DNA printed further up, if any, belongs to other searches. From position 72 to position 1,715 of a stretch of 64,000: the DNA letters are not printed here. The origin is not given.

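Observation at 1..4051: DPA-like lipid-linked pentose pathway (HAD::UbiA - SDR - flavoprotein - GtrA) in a Gram-negative glycan locus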

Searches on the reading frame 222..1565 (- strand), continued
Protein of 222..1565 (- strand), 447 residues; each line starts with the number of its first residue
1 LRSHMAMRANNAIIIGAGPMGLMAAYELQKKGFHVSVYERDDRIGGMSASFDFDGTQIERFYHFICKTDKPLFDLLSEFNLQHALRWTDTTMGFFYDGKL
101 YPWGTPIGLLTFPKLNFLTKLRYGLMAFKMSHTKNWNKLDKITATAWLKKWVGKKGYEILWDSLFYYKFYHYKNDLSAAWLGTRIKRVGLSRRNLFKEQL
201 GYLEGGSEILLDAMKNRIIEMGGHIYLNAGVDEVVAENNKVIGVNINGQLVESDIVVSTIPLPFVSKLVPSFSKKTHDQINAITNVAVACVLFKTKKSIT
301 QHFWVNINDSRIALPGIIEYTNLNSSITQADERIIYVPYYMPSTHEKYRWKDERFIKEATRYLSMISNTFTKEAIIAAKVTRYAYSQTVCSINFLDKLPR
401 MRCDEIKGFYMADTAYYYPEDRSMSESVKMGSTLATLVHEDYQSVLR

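Call 25: find_encoding_contigs(protein=P0119, flank=10000, max_places=1)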
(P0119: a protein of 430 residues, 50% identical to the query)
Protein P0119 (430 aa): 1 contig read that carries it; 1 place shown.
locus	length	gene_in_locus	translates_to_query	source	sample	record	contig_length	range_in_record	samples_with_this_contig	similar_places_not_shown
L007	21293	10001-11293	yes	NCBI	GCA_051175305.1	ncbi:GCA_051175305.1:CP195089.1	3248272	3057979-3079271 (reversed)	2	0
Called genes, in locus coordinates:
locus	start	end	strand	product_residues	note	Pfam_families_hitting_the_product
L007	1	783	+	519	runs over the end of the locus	PF13231:PMT_2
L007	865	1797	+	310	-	PF01073:3Beta_HSD, PF01370:Epimerase, PF02719:Polysacc_synt_2, PF04321:RmlD_sub_bind, PF05368:NmrA, PF07993:NAD_binding_4 (faint), PF13460:NAD_binding_10, PF16363:GDP_Man_Dehyd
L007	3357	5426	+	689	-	PF00535:Glycos_transf_2, PF10111:Glyco_tranf_2_2 (faint), PF13641:Glyco_tranf_2_3 (weak), PF00535:Glycos_transf_2, PF13641:Glyco_tranf_2_3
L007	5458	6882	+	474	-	PF01040:UbiA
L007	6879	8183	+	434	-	PF01565:FAD_binding_4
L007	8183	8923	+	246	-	PF00106:adh_short, PF08659:KR, PF13561:adh_short_C2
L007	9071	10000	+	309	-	PF01073:3Beta_HSD, PF01370:Epimerase, PF02719:Polysacc_synt_2 (faint), PF04321:RmlD_sub_bind, PF07993:NAD_binding_4 (faint), PF13460:NAD_binding_10, PF16363:GDP_Man_Dehyd (weak)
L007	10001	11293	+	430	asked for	PF01266:DAO, PF03486:HI0933_like (faint), PF13450:NAD_binding_8, PF01593:Amino_oxidase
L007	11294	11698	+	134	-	PF04138:GtrA_DPMS_TM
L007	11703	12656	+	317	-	PF03706:LPG_synthase_TM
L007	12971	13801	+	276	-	-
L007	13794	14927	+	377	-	PF13477:Glyco_trans_4_2, PF00534:Glycos_transf_1, PF13692:Glyco_trans_1_4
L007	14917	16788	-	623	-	PF13727:CoA_binding_3 (faint), PF01073:3Beta_HSD (weak), PF01370:Epimerase, PF02719:Polysacc_synt_2, PF04321:RmlD_sub_bind, PF07993:NAD_binding_4 (faint), PF16363:GDP_Man_Dehyd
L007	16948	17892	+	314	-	PF01073:3Beta_HSD, PF01370:Epimerase, PF02719:Polysacc_synt_2 (weak), PF04321:RmlD_sub_bind, PF05368:NmrA (faint), PF13460:NAD_binding_10, PF16363:GDP_Man_Dehyd, PF07993:NAD_binding_4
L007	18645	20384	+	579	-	PF03600:CitMHS, PF02080:TrkA_C, PF00939:Na_sulph_symp, PF03600:CitMHS (weak)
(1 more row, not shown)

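Call 26: find_encoding_contigs(protein=P0098, flank=10000, max_places=1)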
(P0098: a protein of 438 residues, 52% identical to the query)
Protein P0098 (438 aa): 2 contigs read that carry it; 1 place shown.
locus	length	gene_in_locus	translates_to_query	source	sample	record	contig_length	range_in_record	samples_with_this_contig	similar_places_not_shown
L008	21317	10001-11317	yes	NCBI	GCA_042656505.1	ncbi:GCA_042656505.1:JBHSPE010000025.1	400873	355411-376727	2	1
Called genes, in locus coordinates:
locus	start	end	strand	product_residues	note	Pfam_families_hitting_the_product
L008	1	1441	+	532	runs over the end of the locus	PF00890:FAD_binding_2 (faint), PF01266:DAO (faint), PF01946:Thi4 (weak), PF05834:Lycopene_cycl (weak), PF07992:Pyr_redox_2 (weak), PF13450:NAD_binding_8 (weak), PF21162:ETFQO_UQ-bd, PF05187:Fer4_ETF_QO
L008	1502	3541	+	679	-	PF00535:Glycos_transf_2, PF10111:Glyco_tranf_2_2, PF13641:Glyco_tranf_2_3, PF13692:Glyco_trans_1_4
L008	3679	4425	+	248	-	PF01012:ETF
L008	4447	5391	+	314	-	PF01012:ETF, PF00766:ETF_alpha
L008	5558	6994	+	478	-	PF01040:UbiA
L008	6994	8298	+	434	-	PF01565:FAD_binding_4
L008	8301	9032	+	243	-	PF00106:adh_short, PF08659:KR (weak), PF13561:adh_short_C2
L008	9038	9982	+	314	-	PF01073:3Beta_HSD, PF01370:Epimerase, PF04321:RmlD_sub_bind (faint), PF07993:NAD_binding_4 (faint), PF13460:NAD_binding_10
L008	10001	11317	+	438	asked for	PF01266:DAO (weak), PF01494:FAD_binding_3 (faint), PF03486:HI0933_like (faint), PF13450:NAD_binding_8, PF01593:Amino_oxidase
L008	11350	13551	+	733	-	-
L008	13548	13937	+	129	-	PF04138:GtrA_DPMS_TM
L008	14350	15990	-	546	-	PF02366:PMT (weak)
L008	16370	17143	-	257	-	PF13489:Methyltransf_23 (faint), PF08241:Methyltransf_11, PF08242:Methyltransf_12, PF13649:Methyltransf_25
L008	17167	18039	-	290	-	PF13489:Methyltransf_23, PF13847:Methyltransf_31 (weak), PF08241:Methyltransf_11, PF08242:Methyltransf_12, PF13649:Methyltransf_25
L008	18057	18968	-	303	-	PF01073:3Beta_HSD, PF01370:Epimerase, PF02719:Polysacc_synt_2 (faint), PF04321:RmlD_sub_bind, PF05368:NmrA, PF13460:NAD_binding_10, PF16363:GDP_Man_Dehyd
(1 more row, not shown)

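Call 27: find_encoding_contigs(protein=P0112, flank=10000, max_places=1)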
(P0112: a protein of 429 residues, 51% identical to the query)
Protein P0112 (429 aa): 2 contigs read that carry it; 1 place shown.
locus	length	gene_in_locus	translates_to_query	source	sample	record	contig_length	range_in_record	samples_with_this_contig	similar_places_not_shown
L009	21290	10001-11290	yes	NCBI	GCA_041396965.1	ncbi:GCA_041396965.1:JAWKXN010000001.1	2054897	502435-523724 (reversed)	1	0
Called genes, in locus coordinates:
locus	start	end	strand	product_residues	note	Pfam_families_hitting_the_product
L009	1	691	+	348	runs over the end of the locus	PF00478:IMPDH (faint), PF03060:NMO, PF05690:ThiG (weak)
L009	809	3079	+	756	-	PF01590:GAF, PF13185:GAF_2, PF05524:PEP-utilisers_N, PF00391:PEP-utilizers, PF02896:PEP-utilizers_C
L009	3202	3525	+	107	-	PF00886:Ribosomal_S16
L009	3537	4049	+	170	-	PF01782:RimM, PF05239:PRC, PF24986:PRC_RimM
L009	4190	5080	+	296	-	-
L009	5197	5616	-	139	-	PF21157:DksA_N, PF01258:zf-dskA_traR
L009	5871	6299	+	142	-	PF01242:PTPS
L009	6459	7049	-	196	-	PF12766:Pyridox_oxase_2 (weak), PF01243:PNPOx_N, PF10590:PNP_phzG_C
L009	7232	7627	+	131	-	PF01127:Sdh_cyt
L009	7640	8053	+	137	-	PF01127:Sdh_cyt, PF05328:CybS (weak)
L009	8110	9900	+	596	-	PF00890:FAD_binding_2, PF02910:Succ_DH_flav_C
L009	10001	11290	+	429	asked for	PF00070:Pyr_redox (faint), PF00890:FAD_binding_2 (faint), PF01266:DAO, PF01494:FAD_binding_3 (faint), PF03486:HI0933_like (weak), PF12831:FAD_oxidored (weak), PF13450:NAD_binding_8, PF01593:Amino_oxidase, +1 more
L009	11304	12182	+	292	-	PF02475:TRM5-TYW2_MTfase (weak), PF05050:Methyltransf_21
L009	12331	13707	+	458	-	-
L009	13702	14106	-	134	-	PF01230:HIT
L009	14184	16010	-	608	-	-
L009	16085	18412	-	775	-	PF02861:Clp_N, PF05496:RuvB_N (faint), PF00004:AAA, PF17871:AAA_lid_9, PF00004:AAA, PF07724:AAA_2, PF07728:AAA_5, PF10431:ClpB_D2-small, +6 more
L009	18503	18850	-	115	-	PF02617:ClpS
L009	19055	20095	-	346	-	PF00871:Acetate_kinase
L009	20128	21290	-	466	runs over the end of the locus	PF01575:MaoC_dehydratas, PF13452:FAS1_DH_region, PF01515:PTA_PTB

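Call 28: find_encoding_contigs(protein=P0097, flank=10000, max_places=1)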
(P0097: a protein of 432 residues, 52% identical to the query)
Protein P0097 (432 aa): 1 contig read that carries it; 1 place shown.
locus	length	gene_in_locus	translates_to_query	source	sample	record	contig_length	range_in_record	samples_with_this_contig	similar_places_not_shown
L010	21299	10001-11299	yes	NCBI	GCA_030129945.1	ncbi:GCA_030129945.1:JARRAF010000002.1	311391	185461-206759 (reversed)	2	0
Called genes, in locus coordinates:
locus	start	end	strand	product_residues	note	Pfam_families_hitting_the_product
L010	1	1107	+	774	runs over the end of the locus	PF00456:Transketolase_N (weak), PF17831:PDH_E1_M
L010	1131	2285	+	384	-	PF00364:Biotin_lipoyl, PF02817:E3_binding, PF00198:2-oxoacid_dh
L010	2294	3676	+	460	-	PF00890:FAD_binding_2 (weak), PF01134:GIDA (weak), PF03486:HI0933_like (faint), PF07992:Pyr_redox_2, PF12831:FAD_oxidored, PF13738:Pyr_redox_3 (weak), PF00070:Pyr_redox, PF02852:Pyr_redox_dim, +1 more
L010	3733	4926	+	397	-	PF01053:Cys_Met_Meta_PP, PF00155:Aminotran_1_2, PF06838:Met_gamma_lyase, PF01212:Beta_elim_lyase (weak), PF00266:Aminotran_5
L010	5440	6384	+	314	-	PF01073:3Beta_HSD, PF01370:Epimerase, PF05368:NmrA (weak), PF13460:NAD_binding_10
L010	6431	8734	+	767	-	-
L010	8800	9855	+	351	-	-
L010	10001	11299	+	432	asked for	PF01266:DAO (faint), PF03486:HI0933_like (weak), PF13450:NAD_binding_8, PF01593:Amino_oxidase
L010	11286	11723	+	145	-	PF04138:GtrA_DPMS_TM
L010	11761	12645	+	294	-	PF01040:UbiA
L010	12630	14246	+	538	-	-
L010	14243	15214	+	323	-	PF03706:LPG_synthase_TM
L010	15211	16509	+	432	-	PF01565:FAD_binding_4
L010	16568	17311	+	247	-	PF00106:adh_short, PF08659:KR (weak), PF13561:adh_short_C2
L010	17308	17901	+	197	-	PF00702:Hydrolase (weak), PF12710:HAD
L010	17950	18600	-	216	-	PF00440:TetR_N, PF08361:TetR_C_2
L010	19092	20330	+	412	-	PF25917:BSH_RND, PF25876:HH_MFP_RND (weak), PF25885:HH_EMRA (weak), PF25944:Beta-barrel_RND, PF25954:Beta-barrel_RND_2 (weak), PF25967:RND-MFP_C (weak)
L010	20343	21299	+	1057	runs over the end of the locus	PF00873:ACR_tran, PF03176:MMPL (weak), PF02355:SecD_SecF_C (faint)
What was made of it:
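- On PRP::PPPRS polyprenyl-phosphoribose synthase (C. youngae ORF15 type): A free-standing homologue in L010 carries PF12710 (call 28).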

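Call 31: search_solved_structures(query=window:222-1565:-, max_evalue=1, show_alignments=0)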
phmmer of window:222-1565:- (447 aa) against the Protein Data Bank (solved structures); distinct sequences matched with E-value up to 1: 168 (the best 60 are shown).
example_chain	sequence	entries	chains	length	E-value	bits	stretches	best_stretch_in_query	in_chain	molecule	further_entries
3rha_A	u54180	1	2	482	5.5e-10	41.8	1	11-118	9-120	Putrescine oxidase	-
3ka7_A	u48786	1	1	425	4e-09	39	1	12-261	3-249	Oxidoreductase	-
2yg3_A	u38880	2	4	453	5.2e-07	32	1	11-88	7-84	PUTRESCINE OXIDASE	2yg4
2yg7_A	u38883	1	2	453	5.2e-07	32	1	11-88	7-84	PUTRESCINE OXIDASE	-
2yg5_A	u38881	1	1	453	5.2e-07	32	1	11-88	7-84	PUTRESCINE OXIDASE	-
3nrn_A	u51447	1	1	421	2e-06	30.1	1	12-269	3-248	uncharacterized protein PF1083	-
2vdc_G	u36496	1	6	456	4.3e-06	29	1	14-59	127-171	GLUTAMATE SYNTHASE [NADPH] SMALL CHAIN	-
6s6s_G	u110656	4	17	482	4.6e-06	28.9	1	14-59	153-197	Glutamate synthase [NADPH] small chain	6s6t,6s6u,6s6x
4rep_A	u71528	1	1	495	7.3e-06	28.2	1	10-60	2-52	Gamma-carotene desaturase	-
2yg6_A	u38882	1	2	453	1.3e-05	27.4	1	11-88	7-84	PUTRESCINE OXIDASE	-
8eej_B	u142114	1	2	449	2.2e-05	26.7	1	8-52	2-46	Amine oxidase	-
8een_B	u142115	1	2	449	2.2e-05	26.7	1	8-52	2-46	Amine oxidase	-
8eef_A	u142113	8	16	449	2.2e-05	26.7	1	8-52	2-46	Amine oxidase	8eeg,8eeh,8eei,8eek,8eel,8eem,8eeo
7eme_A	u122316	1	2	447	2.2e-05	26.7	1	11-264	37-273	NAD(P)/FAD-dependent oxidoreductase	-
3lov_A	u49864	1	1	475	2.4e-05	26.5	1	7-109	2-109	Protoporphyrinogen oxidase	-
5mog_A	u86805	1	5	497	0.00035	22.7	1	11-444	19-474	Phytoene dehydrogenase, chloroplastic/chromoplastic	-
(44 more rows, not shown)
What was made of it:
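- UDP-galactopyranose mutases appear among weak sequence matches (call 31).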

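Call 35: find_related_loci(query=A1, collection=genome_contigs, flank=10000)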
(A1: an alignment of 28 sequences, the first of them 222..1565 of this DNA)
Query A1 (447 aa) in genome_contigs; peptide patterns used: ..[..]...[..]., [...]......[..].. (x = any residue, [..] = any of these).
599 stretches matched a pattern (row limit reached: there are more); 591 encode a relative of the query (tblastn E <= 1e-3); the best 80 are kept; 80 distinct loci.
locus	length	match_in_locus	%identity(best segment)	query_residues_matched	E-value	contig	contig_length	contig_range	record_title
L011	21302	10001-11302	69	7-441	0e+0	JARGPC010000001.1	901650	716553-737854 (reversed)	MAG: Coxiellaceae bacterium isolate bin_ma_oilr2.010 NODE_2_length_901650_cov_31.252139, whole genome shotgun sequence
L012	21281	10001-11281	69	14-441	0e+0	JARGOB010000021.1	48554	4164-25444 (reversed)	MAG: Coxiellaceae bacterium isolate bin_ce_oilr1.021 NODE_622_length_48554_cov_59.735912, whole genome shotgun sequence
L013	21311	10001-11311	67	7-441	0e+0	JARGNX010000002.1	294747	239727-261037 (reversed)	MAG: Coxiellaceae bacterium isolate bin_ce_oilr1.011 NODE_31_length_294747_cov_48.111028, whole genome shotgun sequence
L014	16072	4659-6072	56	7-438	2e-166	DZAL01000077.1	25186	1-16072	MAG TPA_asm: Thiomargarita sp. isolate SulCav_PC08_66_44_25 SulCav_PC08-66_1234_length_25186_cov_15.367713, whole genome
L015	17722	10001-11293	54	3-438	1e-163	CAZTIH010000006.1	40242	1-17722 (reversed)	MAG TPA_asm: uncultured Candidatus Competibacteraceae bacterium isolate SRP072547_co2_30 genome assembly, contig: NODE_1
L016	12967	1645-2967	53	5-438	2e-162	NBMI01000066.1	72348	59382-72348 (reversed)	MAG: Candidatus Parabeggiatoa sp. nov. 2 isolate 4572_84 ex4572_84_scaffold_1798, whole genome shotgun sequence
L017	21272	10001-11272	53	4-432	1e-160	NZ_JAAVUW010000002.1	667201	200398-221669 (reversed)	Luteibacter sp. dw_328 2, whole genome shotgun sequence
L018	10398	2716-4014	53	4-443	2e-159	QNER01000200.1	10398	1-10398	MAG: Candidatus Parabeggiatoa sp. nov. 1 isolate B3_G6 B3_Guay6_scaffold_04938, whole genome shotgun sequence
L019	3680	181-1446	54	14-440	1e-165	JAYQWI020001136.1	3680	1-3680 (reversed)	MAG: Candidatus Parabeggiatoa communis isolate WS_Bin1 k141_8992, whole genome shotgun sequence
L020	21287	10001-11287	54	6-438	4e-159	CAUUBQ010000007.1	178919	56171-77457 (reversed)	MAG TPA_asm: uncultured Cupriavidus sp. isolate SRR17738104_bin.8_MetaWRAP_v1.3_MAG genome assembly, contig: ERZ14211620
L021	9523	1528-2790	53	14-439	4e-158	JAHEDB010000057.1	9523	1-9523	MAG: Chromatiales bacterium isolate Ww186 NODE_17509_length_9523_cov_5.136141, whole genome shotgun sequence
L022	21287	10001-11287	52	5-435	3e-158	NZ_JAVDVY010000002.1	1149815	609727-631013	Lysobacter niastensis strain BE198 Ga0454543_02, whole genome shotgun sequence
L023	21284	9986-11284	52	2-438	3e-158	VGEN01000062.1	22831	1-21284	MAG: Alphaproteobacteria bacterium isolate K_Offshore_80m_m2_107 K_Offshore_80m_m2_107_Ga0194132_10004750, whole genome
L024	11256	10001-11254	54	5-427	4e-158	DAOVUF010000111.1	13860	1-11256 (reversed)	MAG TPA_asm: Gammaproteobacteria bacterium isolate CSMAG_1672 CSMAG_1672_k141_99707_length_13860_cov_21.0000, whole geno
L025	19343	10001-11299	52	2-438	1e-157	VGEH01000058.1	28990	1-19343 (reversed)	MAG: Alphaproteobacteria bacterium isolate K_Offshore_80m_m2_051 K_Offshore_80m_m2_051_Ga0194132_10003286, whole genome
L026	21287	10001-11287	54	5-438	3e-157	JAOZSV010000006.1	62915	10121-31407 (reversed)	MAG: Thiotrichaceae bacterium isolate GMC7.concoct.148 GMC7_31_length_62915_cov_1191.923640, whole genome shotgun sequen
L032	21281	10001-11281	52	14-444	3e-156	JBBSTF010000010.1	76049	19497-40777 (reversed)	MAG: Lysobacterales bacterium isolate SVL2_sbin.14 SVL2_sbin.14_K_548580_L_76049_cov_23.9988, whole genome shotgun seque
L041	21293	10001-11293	52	1-438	2e-155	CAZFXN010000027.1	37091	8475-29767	MAG TPA_asm: uncultured Bdellovibrionales bacterium isolate SRP128246_co1_509 genome assembly, contig: NODE_1628_length_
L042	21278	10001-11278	52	14-443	3e-155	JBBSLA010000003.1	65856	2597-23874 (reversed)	MAG: Lysobacterales bacterium isolate metawrap_LS4_38 metawrap_LS4_38_K_362374_L_65856_cov_17.5592, whole genome shotgun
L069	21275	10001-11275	50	7-436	2e-152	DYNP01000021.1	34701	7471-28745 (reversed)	MAG TPA_asm: Thiomargarita sp. isolate SulCav_FS08_3_3_44_224 SulCav_FS08_3_335_length_34701_cov_131_744473, whole genom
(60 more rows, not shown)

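Call 42: predict_structure(alignment_id=A1)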
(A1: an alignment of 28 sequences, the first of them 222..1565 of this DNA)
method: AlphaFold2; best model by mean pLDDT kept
length: 447 residues; sequences in the alignment: 28
mean_pLDDT: 93.2   pTM: 0.90
mean pLDDT of the five models: 93.2, 91.8, 91.2, 89.7, 88.4
residues with pLDDT >= 90: 385; 70-90: 51; 50-70: 5; < 50: 6
segments of 3 or more residues with pLDDT < 50: 1-6
pLDDT, mean of each block of 10 residues (from residue 1): 51 97 98 97 88 90 89 97 96 96 93 96 94 93 97 96 94 95 90 88 92 97 96 97 96 97 94 96 94 96 96 96 90 95 95 98 95 96 91 94 96 88 85 98 88
secondary structure, 60 per line:
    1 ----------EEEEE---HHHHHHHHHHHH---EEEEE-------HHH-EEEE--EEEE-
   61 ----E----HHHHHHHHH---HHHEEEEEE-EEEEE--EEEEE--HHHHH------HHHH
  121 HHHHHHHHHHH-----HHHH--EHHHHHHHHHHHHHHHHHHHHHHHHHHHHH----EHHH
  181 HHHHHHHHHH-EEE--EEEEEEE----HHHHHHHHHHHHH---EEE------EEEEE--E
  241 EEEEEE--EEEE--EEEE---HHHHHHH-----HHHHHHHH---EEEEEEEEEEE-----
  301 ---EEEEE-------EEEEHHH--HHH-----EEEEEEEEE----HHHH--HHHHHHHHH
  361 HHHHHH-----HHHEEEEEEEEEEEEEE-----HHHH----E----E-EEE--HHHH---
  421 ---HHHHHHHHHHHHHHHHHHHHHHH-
elements in order: E11-15 H19-30 E34-38 E50-53 E56-59 H70-78 E85-90 E92-96 E99-103 H106-110 H117-131 H137-140 H144-172 H178-190 E192-194 E197-203 H208-220 E224-226 E233-237 E240-246 E249-252 E255-258 H262-268 H274-281 E285-295 E304-308 E316-319 E333-341 H346-349 H352-366 E375-388 H394-397 E409-411 H414-417 H424-446
